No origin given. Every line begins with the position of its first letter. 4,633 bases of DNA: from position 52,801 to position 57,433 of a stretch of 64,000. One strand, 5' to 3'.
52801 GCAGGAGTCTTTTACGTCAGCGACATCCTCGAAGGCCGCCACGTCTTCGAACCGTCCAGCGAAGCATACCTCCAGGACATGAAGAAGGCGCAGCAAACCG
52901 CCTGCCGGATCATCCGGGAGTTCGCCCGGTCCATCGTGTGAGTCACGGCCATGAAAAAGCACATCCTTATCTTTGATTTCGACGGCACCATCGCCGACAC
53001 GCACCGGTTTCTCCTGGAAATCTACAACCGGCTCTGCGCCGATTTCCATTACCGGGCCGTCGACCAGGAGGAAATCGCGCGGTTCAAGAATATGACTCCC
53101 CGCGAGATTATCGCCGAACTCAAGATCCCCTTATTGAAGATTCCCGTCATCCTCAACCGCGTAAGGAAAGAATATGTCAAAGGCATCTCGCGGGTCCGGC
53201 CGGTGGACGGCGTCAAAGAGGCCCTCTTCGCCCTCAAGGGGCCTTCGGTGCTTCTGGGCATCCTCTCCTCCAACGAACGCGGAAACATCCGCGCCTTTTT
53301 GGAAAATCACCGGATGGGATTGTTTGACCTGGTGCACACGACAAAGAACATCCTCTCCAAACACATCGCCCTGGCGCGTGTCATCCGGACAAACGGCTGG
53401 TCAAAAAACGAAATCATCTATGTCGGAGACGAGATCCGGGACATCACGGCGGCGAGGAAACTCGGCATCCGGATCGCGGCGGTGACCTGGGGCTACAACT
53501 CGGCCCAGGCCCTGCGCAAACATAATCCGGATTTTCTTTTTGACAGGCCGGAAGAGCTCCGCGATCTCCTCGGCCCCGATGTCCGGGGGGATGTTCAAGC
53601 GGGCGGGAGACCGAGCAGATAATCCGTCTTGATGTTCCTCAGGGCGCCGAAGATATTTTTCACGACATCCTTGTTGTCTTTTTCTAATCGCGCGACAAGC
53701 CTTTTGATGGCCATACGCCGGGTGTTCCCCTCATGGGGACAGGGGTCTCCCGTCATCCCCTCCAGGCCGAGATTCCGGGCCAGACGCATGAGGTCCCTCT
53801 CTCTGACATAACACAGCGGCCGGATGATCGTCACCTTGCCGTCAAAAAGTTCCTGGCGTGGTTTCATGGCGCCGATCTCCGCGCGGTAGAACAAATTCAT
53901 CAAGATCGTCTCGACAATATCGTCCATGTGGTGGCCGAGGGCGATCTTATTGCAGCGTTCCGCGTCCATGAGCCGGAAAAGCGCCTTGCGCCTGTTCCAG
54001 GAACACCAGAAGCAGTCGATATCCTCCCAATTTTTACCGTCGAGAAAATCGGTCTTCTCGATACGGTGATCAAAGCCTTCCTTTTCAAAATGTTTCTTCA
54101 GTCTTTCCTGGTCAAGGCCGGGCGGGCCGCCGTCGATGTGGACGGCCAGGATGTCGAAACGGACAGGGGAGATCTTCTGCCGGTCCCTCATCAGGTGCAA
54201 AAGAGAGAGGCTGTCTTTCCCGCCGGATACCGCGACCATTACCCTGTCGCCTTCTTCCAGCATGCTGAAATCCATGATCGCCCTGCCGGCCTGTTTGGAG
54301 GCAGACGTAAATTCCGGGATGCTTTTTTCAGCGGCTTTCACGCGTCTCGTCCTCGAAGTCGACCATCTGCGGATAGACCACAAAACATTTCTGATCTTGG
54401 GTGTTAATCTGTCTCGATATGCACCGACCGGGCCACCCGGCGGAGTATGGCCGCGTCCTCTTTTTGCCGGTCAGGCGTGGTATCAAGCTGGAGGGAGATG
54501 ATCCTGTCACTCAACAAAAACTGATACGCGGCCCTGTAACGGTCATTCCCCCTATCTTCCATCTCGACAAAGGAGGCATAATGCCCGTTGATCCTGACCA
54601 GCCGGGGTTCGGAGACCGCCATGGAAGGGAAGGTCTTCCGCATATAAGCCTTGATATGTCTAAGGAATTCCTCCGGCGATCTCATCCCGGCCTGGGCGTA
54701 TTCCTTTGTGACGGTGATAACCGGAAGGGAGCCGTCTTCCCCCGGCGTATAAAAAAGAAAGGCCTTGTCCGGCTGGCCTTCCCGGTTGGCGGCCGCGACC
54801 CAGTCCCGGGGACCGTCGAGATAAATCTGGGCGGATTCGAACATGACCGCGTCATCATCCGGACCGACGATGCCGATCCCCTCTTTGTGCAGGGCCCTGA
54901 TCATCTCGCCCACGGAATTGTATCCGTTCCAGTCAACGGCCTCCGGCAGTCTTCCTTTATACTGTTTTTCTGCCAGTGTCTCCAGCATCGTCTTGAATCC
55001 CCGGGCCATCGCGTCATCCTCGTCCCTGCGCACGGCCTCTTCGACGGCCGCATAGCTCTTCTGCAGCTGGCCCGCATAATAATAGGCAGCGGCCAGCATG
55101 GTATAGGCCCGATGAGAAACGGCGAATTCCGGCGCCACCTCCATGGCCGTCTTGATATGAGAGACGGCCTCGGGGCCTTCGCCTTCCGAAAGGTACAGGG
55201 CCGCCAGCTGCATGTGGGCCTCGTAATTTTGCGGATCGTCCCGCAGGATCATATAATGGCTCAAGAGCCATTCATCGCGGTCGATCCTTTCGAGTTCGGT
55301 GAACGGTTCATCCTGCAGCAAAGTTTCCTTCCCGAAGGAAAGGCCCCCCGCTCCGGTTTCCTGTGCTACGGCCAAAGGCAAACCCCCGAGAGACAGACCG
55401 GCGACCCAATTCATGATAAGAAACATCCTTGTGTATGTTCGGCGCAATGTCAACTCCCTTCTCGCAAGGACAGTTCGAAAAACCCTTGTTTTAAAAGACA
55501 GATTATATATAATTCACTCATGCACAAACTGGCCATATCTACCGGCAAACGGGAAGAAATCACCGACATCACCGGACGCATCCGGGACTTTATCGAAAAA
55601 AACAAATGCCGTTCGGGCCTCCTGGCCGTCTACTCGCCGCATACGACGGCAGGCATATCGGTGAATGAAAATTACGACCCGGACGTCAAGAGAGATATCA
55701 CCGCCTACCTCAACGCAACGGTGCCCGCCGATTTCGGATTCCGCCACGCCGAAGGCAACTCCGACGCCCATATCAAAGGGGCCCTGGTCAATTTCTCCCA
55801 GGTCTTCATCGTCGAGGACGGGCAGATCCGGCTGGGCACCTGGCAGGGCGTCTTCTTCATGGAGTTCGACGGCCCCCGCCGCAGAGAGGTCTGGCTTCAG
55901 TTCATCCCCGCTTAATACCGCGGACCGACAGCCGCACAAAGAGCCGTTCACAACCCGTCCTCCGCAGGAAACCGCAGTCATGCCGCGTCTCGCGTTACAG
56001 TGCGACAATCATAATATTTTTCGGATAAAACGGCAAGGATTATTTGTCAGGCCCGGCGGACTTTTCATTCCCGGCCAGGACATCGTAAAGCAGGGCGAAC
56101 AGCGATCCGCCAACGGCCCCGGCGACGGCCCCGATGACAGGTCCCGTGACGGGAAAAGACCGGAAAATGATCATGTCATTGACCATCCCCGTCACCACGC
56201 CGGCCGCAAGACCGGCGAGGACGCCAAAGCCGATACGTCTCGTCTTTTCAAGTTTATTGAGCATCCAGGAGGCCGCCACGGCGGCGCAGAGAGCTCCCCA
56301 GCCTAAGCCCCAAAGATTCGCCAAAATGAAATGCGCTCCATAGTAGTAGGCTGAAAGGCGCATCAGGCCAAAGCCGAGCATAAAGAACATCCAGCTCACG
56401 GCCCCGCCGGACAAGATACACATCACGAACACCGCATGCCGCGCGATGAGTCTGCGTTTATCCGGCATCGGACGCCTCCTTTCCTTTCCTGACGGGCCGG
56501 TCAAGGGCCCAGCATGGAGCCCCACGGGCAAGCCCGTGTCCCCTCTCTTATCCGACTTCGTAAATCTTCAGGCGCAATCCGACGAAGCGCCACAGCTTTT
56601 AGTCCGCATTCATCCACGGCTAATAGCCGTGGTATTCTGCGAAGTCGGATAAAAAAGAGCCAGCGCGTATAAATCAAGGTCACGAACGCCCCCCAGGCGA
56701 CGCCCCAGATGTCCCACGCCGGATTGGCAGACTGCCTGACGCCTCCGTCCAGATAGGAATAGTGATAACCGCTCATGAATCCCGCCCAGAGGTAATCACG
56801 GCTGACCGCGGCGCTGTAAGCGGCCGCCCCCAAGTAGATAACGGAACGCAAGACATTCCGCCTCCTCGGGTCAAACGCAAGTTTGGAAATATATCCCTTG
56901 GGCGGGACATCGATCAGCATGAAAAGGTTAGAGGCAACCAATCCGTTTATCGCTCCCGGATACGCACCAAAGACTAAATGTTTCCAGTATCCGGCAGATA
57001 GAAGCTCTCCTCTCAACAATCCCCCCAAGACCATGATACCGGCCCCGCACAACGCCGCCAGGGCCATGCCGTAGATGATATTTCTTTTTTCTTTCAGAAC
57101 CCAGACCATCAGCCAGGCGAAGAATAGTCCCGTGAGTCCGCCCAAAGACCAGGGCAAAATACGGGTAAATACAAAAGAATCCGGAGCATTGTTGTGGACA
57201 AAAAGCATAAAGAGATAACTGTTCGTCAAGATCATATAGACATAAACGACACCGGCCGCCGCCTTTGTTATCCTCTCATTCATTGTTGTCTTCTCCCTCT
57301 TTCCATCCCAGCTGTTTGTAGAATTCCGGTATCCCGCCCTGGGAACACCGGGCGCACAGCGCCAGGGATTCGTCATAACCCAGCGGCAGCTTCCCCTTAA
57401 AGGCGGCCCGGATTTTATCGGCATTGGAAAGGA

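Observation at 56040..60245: Tight operon: signal peptidase I - SAM methyltransferase - radical SAM/SPASM enzyme - two unknown membrane proteins (candidate protein/peptide maturation system)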

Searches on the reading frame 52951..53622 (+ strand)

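Call 91: search_protein_families(library=pfam, proteins=[window:52951-53622:+], max_evalue=0.0001)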
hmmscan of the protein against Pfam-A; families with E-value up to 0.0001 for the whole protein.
window:52951-53622:+ (223 aa): 4 families
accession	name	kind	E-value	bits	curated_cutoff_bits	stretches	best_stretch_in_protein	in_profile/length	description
PF13419.12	HAD_2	-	3.1e-36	125.6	23.8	1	6-178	1-178/178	Haloacid dehalogenase-like hydrolase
PF00702.32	Hydrolase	-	4.9e-14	53.6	26.4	1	6-172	4-191/191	haloacid dehalogenase-like hydrolase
PF13242.12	Hydrolase_like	-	3.6e-07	30.4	22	1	140-199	9-71/75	HAD-hyrolase-like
PF12710.13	HAD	-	1.4e-06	29.3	27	1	7-169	2-189/189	haloacid dehalogenase-like hydrolase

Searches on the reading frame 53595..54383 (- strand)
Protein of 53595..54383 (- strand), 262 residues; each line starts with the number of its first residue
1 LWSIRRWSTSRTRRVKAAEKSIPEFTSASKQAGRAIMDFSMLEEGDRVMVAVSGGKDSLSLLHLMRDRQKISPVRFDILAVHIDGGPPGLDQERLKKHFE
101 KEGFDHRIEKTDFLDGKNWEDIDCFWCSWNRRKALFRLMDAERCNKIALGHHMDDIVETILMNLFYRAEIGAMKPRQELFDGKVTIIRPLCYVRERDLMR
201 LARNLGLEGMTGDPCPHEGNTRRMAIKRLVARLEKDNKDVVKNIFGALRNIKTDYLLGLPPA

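Call 91: search_protein_families(library=pfam, proteins=[window:53595-54383:-], max_evalue=0.0001)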
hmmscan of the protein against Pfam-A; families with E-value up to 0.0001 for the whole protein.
window:53595-54383:- (262 aa): 1 family
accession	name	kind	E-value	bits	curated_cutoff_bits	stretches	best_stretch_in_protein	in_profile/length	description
PF01171.26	ATP_bind_3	-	3.4e-17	63.2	27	1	48-207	2-161/182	PP-loop family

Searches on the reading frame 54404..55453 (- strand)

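Call 3: search_protein_families(library=pfam, proteins=[window:54404-55453:-], max_evalue=0.01)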
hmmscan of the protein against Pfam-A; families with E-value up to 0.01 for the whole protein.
window:54404-55453:- (349 aa): 9 families
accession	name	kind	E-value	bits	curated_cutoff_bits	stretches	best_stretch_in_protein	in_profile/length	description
PF14559.12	TPR_19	-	6.1e-07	30.1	25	2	70-109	18-57/68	Tetratricopeptide repeat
PF07719.23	TPR_2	-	1.5e-06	28.3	27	0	115-147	2-34/34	Tetratricopeptide repeat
PF00515.34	TPR_1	-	1.5e-06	28.2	27.8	0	115-147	2-34/34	Tetratricopeptide repeat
PF13428.12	TPR_14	-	8.7e-06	26.4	23.5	0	115-151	2-38/44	Tetratricopeptide repeat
PF13431.12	TPR_17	-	0.00025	21.5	24.4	0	70-91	6-27/34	Tetratricopeptide repeat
PF13424.12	TPR_12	-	0.00041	20.9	30.1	1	79-145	5-76/77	Tetratricopeptide repeat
PF13181.12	TPR_8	-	0.0012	19.3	25.7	0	115-147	2-34/34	Tetratricopeptide repeat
PF13432.12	TPR_16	-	0.0044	17.9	32.7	0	70-98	24-52/65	Tetratricopeptide repeat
PF14561.12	TPR_20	-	0.008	16.9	25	0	71-102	16-47/90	Tetratricopeptide repeat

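Call 4: search_protein_families(library=ncbifam, proteins=[window:54404-55453:-], max_evalue=0.01)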
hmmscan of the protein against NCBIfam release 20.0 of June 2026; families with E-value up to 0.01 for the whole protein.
window:54404-55453:- (349 aa): 4 families
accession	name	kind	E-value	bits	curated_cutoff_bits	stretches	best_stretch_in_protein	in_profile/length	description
TIGR02917.1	PEP_TPR_lipo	equivalog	5.9e-07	27.7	312.2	1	73-149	393-466/899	XrtA/PEP-CTERM system TPR-repeat protein PrsT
TIGR02521.1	type_IV_pilW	equivalog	1.5e-06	28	154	1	76-148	30-99/234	type IV pilus biogenesis/stability protein PilW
NF040959.1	MamA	equivalog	0.0041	16.6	200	1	70-149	64-140/204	magnetosome protein MamA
NF052415.1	T3SS_chap_SctY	equivalog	0.0091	16.5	70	0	73-140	36-103/106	type III secretion apparatus assembly chaperone SctY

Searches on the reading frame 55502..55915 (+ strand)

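Call 91: search_protein_families(library=pfam, proteins=[window:55502-55915:+], max_evalue=0.0001)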
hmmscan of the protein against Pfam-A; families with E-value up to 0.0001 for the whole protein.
window:55502-55915:+ (137 aa): 1 family
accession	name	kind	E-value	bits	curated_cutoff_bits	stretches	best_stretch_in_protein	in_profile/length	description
PF01894.22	UPF0047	-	1.5e-39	135.2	27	1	22-133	1-116/117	Uncharacterised protein family UPF0047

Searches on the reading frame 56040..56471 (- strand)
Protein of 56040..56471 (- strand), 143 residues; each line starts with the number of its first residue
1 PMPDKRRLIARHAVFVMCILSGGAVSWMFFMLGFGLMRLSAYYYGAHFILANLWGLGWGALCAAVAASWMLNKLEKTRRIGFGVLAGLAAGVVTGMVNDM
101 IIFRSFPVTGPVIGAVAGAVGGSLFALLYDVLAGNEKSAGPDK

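Call 3: search_protein_families(library=pfam, proteins=[window:56040-56471:-], max_evalue=0.01)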
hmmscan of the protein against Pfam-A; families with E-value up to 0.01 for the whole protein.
window:56040-56471:- (143 aa): 0 families

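Call 4: search_protein_families(library=ncbifam, proteins=[window:56040-56471:-], max_evalue=0.01)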
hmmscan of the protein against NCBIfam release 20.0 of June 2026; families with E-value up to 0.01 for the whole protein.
window:56040-56471:- (143 aa): 0 families

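Call 37: search_protein_families(library=padloc, proteins=[window:56040-56471:-], max_evalue=0.01)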
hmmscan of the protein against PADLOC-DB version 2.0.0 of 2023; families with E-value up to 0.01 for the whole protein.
window:56040-56471:- (143 aa): 0 families

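Call 38: search_protein_families(library=phrogs, proteins=[window:56040-56471:-], max_evalue=0.001)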
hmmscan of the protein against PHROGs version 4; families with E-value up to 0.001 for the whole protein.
window:56040-56471:- (143 aa): 0 families

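Call 73: find_homologous_proteins(query=window:56040-56471:-, max_evalue=0.001)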
Query window:56040-56471:- (143 aa): 1 proteins with E <= 0.001 among 492 candidates.
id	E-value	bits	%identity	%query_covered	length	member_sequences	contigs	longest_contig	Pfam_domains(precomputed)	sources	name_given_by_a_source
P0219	1.9e-86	306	100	99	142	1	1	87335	-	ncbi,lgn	-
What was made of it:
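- Tried and rejected: The word-indexed protein search could not reach memb2 relatives (call 73).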

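Call 79: search_protein_representatives(protein=window:56040-56471:-)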
Query: 143 residues. Proteins with E-value up to 0.001 (for the whole library): 9; up to 1e-10: 1; up to 1e-30: 1. The best 9 are listed.
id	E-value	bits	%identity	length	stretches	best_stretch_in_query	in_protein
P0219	6.2e-87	305.5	100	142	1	2-143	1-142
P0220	6.8e-09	52.3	45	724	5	98-136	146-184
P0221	3.0e-08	50.2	31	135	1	17-128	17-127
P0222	3.3e-07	46.8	33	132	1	5-129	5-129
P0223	9.0e-06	42.2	32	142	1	6-132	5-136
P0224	4.7e-05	39.9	27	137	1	10-132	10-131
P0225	2.5e-04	37.5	27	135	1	14-128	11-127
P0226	2.7e-04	37.4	28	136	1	5-136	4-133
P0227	5.6e-04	36.4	36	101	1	2-100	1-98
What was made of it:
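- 56040..56471 (-): memb2: a 143-aa Gly-rich membrane protein with 3-4 predicted transmembrane helices, of the small 'c9' family. Invariant residues are S26, F29, WG..WG, VN and several Gly. It is the conserved third partner of the cassette in Omnitrophota-type loci. Call 79: only about 8 representatives among 1.8 billion representative proteins.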

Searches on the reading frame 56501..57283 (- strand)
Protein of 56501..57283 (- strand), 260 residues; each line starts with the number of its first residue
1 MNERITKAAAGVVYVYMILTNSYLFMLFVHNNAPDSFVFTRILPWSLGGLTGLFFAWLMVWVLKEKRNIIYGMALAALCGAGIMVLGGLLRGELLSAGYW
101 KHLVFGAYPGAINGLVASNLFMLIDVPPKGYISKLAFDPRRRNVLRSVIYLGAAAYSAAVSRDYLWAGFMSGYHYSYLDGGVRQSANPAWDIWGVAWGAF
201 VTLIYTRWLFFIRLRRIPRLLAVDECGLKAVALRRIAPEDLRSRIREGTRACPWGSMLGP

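Call 3: search_protein_families(library=pfam, proteins=[window:56501-57283:-], max_evalue=0.01)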
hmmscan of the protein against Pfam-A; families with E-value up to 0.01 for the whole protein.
window:56501-57283:- (260 aa): 0 families

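Call 4: search_protein_families(library=ncbifam, proteins=[window:56501-57283:-], max_evalue=0.01)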
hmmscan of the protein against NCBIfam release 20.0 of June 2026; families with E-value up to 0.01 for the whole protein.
window:56501-57283:- (260 aa): 0 families
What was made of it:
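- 56501..57283 (-): memb1: a 260-aa polytopic membrane protein. It is a distant, partly duplicated paralogue of the memb2 (c9) family. No Pfam or NCBIfam family (calls 3, 4).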

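Call 37: search_protein_families(library=padloc, proteins=[window:56501-57283:-], max_evalue=0.01)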
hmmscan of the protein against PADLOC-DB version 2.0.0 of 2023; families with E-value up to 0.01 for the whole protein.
window:56501-57283:- (260 aa): 0 families

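Call 38: search_protein_families(library=phrogs, proteins=[window:56501-57283:-], max_evalue=0.001)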
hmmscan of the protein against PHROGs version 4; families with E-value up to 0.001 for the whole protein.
window:56501-57283:- (260 aa): 0 families
